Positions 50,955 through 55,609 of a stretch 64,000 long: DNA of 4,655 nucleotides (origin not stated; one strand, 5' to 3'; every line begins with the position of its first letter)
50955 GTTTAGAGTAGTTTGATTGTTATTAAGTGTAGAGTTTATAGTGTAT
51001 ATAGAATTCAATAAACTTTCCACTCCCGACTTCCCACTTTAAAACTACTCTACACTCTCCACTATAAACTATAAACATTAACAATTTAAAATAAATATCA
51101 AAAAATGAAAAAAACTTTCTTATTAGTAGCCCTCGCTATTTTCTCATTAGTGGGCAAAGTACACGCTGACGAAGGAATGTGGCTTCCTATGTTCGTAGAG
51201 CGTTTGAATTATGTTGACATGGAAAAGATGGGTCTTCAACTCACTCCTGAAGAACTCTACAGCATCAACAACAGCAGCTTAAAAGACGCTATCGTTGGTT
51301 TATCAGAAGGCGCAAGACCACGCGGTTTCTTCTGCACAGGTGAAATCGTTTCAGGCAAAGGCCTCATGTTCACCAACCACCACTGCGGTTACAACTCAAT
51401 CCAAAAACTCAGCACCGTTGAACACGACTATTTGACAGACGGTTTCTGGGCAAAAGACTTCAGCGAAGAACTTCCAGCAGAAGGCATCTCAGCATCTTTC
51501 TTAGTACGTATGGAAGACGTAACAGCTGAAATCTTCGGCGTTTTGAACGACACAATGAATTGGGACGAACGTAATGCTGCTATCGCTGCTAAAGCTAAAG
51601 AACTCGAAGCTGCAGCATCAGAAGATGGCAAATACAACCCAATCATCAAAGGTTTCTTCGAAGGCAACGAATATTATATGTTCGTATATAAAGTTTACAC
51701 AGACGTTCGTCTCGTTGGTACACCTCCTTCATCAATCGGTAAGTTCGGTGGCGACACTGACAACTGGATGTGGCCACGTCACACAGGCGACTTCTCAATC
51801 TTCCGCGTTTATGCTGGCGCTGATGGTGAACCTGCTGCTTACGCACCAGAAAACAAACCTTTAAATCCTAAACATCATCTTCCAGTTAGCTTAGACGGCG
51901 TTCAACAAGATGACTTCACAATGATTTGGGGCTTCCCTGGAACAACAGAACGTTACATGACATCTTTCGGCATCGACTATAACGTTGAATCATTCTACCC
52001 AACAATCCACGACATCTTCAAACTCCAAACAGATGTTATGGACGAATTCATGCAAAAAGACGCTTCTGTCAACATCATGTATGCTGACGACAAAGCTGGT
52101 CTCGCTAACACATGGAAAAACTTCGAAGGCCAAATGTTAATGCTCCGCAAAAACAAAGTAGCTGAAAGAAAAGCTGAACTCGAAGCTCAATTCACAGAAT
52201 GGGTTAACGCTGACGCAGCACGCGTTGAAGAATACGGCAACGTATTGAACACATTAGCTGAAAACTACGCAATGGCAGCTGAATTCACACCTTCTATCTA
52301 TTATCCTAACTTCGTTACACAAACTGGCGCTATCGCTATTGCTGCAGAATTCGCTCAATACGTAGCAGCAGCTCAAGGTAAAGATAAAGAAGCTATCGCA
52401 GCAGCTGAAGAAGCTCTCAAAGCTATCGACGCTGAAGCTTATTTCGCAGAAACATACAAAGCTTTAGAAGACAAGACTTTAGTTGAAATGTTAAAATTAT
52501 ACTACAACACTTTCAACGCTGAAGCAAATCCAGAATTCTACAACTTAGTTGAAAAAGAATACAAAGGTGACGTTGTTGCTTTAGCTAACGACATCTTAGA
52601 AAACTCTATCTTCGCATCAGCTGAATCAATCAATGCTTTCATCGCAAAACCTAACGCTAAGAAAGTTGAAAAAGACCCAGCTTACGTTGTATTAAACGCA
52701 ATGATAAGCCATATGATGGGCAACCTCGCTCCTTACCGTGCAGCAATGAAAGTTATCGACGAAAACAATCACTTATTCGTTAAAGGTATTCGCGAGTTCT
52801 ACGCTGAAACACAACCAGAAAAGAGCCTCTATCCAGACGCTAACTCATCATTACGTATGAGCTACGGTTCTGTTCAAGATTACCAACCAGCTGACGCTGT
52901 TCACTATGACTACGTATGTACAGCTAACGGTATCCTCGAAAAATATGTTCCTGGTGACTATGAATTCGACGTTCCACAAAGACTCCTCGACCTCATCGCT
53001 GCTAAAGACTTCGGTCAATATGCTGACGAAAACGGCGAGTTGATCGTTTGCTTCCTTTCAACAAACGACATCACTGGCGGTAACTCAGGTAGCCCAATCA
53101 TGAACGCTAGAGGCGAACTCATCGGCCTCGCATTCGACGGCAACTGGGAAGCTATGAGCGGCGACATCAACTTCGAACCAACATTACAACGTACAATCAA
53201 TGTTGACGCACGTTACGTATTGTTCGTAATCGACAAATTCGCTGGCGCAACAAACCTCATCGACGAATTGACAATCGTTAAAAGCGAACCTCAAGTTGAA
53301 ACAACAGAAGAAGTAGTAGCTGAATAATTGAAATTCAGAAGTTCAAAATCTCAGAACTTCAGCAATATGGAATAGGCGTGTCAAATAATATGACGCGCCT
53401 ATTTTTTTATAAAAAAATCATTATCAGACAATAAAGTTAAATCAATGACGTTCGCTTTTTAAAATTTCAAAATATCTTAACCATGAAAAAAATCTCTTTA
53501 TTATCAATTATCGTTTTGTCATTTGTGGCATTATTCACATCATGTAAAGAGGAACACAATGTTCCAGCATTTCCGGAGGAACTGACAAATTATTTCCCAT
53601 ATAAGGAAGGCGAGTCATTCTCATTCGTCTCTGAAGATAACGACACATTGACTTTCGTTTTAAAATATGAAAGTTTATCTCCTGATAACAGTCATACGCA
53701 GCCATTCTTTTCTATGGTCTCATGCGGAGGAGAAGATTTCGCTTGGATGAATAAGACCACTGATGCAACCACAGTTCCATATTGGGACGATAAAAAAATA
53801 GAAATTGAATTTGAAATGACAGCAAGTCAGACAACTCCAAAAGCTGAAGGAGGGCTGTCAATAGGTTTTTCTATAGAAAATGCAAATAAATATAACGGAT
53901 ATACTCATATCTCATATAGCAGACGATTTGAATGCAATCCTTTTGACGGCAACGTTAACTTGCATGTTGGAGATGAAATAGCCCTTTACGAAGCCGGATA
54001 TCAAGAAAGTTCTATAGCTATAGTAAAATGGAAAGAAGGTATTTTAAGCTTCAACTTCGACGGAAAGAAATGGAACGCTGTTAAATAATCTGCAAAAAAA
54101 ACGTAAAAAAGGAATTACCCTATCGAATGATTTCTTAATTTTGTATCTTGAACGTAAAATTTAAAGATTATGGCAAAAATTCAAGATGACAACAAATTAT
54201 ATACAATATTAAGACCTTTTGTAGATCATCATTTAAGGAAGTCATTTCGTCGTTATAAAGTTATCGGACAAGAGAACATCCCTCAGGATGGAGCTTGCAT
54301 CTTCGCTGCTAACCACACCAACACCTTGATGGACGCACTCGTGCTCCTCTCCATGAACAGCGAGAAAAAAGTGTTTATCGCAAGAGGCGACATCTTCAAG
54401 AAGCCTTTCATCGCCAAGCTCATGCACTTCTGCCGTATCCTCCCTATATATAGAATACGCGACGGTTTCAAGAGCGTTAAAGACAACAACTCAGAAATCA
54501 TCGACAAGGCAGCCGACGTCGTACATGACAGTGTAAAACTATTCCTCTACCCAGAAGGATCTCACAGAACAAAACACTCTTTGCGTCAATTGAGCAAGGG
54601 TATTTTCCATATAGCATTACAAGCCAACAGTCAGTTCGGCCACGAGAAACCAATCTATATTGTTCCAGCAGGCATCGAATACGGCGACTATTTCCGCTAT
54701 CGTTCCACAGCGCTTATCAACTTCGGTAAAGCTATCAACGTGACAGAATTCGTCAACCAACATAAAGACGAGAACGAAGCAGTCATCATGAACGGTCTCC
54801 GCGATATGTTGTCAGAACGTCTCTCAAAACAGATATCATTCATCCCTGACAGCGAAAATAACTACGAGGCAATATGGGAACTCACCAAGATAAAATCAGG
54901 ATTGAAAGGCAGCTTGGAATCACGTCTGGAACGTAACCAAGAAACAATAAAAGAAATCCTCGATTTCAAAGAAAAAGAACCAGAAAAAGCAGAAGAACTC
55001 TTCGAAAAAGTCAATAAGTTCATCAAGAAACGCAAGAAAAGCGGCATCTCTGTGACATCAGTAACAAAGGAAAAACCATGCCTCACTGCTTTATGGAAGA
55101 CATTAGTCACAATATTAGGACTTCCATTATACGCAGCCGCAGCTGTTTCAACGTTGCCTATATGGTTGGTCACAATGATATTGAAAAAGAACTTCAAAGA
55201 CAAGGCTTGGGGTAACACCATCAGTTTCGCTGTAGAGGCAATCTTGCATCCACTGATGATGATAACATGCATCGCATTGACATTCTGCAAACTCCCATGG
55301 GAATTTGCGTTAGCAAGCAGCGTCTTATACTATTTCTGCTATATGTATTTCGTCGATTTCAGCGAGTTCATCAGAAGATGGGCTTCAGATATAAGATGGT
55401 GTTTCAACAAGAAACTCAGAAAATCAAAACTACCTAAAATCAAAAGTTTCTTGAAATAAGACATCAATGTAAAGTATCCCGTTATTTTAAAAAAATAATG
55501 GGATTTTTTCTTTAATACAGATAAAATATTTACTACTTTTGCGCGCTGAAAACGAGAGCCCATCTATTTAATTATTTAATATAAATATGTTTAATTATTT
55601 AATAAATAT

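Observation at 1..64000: Degenerate 7-8-nt tandem arrays fill gene 3' flanks and are absent from every divergent promoter region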

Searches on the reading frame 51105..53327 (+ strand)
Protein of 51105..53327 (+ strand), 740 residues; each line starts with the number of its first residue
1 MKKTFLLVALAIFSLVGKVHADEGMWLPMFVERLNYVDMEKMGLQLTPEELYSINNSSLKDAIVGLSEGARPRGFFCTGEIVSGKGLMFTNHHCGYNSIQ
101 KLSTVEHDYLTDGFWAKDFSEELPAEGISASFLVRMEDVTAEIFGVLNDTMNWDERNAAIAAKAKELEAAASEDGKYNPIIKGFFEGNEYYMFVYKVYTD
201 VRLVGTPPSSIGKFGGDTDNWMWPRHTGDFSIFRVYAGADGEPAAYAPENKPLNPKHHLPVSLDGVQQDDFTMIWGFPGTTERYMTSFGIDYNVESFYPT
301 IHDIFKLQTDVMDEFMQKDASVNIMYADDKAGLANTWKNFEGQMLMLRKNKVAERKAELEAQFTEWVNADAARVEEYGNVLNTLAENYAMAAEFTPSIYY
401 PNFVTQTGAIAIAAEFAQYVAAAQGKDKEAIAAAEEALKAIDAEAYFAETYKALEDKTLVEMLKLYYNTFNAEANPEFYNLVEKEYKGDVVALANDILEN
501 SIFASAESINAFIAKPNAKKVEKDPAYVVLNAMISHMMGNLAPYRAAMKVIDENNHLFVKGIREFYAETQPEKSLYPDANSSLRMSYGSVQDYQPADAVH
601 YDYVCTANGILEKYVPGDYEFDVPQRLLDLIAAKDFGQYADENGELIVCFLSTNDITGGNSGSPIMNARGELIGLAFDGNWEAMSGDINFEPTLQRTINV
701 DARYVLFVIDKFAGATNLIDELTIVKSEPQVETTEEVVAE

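Call 24: search_protein_families(library=pfam, proteins=[window:51105-53327:+])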
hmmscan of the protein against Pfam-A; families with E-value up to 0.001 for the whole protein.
window:51105-53327:+ (740 aa): 3 families
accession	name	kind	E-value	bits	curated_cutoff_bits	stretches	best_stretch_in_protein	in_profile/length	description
PF10459.15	Peptidase_S46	-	1e-229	765.3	22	1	21-724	1-698/698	Peptidase S46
PF13365.12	Trypsin_2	-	1.4e-05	26.3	27.6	0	647-675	119-144/144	Trypsin-like peptidase domain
PF00089.32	Trypsin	-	4.3e-05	23.9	20.6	0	647-679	164-198/220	Trypsin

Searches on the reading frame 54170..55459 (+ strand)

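Call 42: search_protein_families(library=pfam, proteins=[window:54170-55459:+])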
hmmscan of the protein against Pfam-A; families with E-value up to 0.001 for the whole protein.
window:54170-55459:+ (429 aa): 1 family
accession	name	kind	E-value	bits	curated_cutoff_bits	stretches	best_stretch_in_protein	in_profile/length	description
PF01553.26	Acyltransferase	-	3.2e-18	66.2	23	1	29-169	2-131/132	Acyltransferase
